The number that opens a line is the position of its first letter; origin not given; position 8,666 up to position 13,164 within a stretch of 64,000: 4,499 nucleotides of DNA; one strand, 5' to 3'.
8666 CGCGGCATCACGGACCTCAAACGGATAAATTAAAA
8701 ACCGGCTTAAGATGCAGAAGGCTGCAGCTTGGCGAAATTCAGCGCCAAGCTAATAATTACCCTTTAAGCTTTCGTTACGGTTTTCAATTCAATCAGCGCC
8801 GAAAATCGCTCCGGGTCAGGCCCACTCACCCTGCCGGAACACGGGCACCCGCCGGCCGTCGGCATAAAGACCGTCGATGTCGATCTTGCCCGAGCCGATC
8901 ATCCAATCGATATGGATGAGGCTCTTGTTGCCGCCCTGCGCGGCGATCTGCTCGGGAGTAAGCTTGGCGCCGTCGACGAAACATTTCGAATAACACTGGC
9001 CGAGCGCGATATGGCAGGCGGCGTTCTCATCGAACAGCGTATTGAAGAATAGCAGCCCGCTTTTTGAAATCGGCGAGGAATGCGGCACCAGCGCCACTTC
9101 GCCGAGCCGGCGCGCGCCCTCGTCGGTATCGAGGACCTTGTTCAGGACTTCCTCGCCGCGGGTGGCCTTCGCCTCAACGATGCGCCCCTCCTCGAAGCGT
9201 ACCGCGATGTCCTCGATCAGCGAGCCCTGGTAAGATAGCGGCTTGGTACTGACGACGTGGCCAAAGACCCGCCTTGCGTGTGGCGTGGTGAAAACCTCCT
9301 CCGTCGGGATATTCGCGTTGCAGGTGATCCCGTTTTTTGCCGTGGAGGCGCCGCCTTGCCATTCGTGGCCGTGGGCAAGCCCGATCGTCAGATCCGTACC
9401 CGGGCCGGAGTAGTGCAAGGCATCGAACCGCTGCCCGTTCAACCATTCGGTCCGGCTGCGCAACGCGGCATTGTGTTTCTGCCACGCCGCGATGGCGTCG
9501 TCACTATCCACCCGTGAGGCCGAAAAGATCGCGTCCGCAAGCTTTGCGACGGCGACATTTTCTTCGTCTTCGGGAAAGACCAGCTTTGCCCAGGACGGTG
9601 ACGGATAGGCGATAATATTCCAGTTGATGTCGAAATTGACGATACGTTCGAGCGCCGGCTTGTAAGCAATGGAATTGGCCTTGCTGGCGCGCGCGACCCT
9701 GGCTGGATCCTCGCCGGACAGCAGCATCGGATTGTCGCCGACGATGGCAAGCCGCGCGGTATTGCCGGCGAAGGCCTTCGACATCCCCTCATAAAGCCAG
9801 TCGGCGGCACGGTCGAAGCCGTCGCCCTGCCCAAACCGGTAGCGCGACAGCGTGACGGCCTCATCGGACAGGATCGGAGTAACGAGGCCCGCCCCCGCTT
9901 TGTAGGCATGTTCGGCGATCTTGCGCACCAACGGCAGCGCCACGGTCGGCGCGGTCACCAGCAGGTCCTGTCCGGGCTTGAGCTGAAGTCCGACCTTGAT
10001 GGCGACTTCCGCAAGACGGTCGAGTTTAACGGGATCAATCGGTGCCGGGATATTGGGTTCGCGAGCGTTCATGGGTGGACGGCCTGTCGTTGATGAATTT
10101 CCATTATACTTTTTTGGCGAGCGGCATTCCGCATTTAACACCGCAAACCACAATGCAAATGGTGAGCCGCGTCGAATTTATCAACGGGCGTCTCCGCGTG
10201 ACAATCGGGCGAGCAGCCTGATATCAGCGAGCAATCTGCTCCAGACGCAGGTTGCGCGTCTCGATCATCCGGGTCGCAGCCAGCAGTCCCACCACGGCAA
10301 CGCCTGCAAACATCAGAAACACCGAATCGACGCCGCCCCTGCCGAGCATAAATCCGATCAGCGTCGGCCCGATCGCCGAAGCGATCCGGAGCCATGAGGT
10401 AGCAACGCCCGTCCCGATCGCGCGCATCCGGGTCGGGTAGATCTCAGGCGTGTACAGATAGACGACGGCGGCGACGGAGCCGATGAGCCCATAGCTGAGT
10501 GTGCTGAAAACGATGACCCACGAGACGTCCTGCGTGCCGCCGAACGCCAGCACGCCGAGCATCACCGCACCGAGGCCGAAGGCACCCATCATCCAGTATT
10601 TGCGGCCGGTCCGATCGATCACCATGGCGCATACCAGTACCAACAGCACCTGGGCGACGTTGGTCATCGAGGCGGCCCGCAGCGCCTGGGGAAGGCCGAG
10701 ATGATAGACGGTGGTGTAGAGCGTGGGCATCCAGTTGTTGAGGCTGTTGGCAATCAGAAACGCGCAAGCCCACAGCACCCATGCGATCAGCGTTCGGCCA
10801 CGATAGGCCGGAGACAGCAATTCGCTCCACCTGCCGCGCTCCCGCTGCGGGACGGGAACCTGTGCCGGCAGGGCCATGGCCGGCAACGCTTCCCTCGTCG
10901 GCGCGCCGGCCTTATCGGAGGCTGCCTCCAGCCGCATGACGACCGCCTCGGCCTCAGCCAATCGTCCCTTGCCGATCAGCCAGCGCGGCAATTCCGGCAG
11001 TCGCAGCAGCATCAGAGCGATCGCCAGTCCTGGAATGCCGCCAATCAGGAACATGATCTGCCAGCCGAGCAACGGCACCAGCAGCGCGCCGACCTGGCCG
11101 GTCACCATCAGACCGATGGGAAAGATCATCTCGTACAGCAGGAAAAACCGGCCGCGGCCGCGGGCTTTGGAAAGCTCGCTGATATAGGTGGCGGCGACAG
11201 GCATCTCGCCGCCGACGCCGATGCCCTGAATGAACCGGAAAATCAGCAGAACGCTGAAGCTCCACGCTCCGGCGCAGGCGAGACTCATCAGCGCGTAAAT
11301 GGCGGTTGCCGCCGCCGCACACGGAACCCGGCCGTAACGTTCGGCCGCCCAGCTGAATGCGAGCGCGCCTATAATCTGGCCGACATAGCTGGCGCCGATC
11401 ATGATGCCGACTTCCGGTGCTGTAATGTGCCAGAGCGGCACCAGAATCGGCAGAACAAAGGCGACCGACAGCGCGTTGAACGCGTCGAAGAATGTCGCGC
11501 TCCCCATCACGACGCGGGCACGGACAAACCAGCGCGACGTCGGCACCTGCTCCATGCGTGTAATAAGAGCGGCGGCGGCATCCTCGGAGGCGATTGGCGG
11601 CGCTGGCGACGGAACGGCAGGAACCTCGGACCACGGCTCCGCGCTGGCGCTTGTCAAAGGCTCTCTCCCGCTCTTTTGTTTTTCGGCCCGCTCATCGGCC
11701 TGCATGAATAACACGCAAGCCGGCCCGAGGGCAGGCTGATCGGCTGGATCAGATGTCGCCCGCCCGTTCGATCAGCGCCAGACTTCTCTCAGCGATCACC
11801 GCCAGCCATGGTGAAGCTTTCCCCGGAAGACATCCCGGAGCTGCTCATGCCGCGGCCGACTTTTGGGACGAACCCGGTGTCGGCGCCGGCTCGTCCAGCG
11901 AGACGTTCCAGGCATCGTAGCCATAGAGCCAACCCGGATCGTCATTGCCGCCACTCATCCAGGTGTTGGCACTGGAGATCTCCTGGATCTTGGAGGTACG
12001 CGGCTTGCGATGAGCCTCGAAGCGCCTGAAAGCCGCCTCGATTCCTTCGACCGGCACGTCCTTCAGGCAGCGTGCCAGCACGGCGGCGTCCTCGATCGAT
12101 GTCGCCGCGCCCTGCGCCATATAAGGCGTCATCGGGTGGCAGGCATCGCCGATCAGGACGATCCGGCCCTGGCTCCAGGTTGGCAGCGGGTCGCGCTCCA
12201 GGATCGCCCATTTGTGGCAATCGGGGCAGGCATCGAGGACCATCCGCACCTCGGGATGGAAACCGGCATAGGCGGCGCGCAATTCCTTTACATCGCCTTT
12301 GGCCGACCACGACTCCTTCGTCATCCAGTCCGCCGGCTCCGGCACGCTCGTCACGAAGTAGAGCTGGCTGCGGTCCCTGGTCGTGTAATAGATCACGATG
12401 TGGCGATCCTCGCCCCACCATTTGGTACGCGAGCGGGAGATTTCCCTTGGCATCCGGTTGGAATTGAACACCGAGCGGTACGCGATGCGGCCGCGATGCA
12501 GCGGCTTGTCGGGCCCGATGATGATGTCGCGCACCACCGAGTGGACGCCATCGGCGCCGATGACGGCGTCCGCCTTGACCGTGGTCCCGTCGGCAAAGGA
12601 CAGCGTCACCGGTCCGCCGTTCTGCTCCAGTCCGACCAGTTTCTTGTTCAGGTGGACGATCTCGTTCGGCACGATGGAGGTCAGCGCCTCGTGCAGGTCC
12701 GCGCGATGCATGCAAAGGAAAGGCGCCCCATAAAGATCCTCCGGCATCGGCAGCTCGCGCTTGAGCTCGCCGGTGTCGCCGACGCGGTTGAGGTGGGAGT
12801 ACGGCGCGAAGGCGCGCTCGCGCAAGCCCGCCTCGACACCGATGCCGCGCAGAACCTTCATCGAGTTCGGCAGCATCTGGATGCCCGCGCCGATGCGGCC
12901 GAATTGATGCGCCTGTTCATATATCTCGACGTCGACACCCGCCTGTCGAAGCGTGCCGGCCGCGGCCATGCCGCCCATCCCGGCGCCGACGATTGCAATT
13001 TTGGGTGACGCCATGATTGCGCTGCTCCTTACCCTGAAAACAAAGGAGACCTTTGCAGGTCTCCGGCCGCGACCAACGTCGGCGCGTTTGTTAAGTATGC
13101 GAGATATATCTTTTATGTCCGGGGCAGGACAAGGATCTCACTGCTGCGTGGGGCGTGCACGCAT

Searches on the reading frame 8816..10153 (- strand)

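Call 83: search_protein_families(library=pfam, proteins=[window:8816-10153:-], max_evalue=0.00001)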
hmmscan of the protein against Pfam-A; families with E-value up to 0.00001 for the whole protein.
window:8816-10153:- (445 aa): 1 family
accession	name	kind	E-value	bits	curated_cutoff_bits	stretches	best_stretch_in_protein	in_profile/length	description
PF02073.20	Peptidase_M29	-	2.5e-160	534.2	27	1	43-444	4-406/406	Thermophilic metalloprotease (M29)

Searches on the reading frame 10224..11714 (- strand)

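Call 83: search_protein_families(library=pfam, proteins=[window:10224-11714:-], max_evalue=0.00001)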
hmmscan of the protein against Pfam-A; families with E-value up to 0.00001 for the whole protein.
window:10224-11714:- (496 aa): 2 families
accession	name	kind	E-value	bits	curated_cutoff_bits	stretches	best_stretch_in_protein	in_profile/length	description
PF00083.30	Sugar_tr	-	4.8e-48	164.6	22.3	1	100-495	46-449/452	Sugar (and other) transporter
PF07690.21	MFS_1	-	5.4e-42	144.4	33.4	2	72-344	3-236/347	Major Facilitator Superfamily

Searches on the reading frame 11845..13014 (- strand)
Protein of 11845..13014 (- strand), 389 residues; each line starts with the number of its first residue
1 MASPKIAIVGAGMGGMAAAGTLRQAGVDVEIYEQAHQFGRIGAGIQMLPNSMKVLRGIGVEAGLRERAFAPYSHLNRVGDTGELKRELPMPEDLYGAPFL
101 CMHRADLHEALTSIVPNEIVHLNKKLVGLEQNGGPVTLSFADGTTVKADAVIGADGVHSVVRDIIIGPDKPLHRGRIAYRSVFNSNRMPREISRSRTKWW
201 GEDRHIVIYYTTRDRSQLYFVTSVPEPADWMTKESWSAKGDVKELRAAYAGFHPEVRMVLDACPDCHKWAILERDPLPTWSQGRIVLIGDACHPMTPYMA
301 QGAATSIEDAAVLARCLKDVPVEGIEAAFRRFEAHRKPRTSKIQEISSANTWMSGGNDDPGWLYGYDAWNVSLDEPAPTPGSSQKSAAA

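Call 83: search_protein_families(library=pfam, proteins=[window:11845-13014:-], max_evalue=0.00001)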
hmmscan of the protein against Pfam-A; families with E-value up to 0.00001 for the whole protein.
window:11845-13014:- (389 aa): 4 families
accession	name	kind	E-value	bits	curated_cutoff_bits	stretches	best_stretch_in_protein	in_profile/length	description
PF01494.25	FAD_binding_3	-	1.4e-26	94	22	1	6-343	4-345/349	FAD binding domain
PF07992.20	Pyr_redox_2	-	2.9e-07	30.6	26.1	1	5-159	2-111/291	Pyridine nucleotide-disulphide oxidoreductase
PF13450.12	NAD_binding_8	-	5.5e-07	30.2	21.9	1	8-39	1-32/68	NAD(P)-binding Rossmann-like domain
PF01593.30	Amino_oxidase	-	8.6e-07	29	19.8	0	107-152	206-251/443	Flavin containing amine oxidoreductase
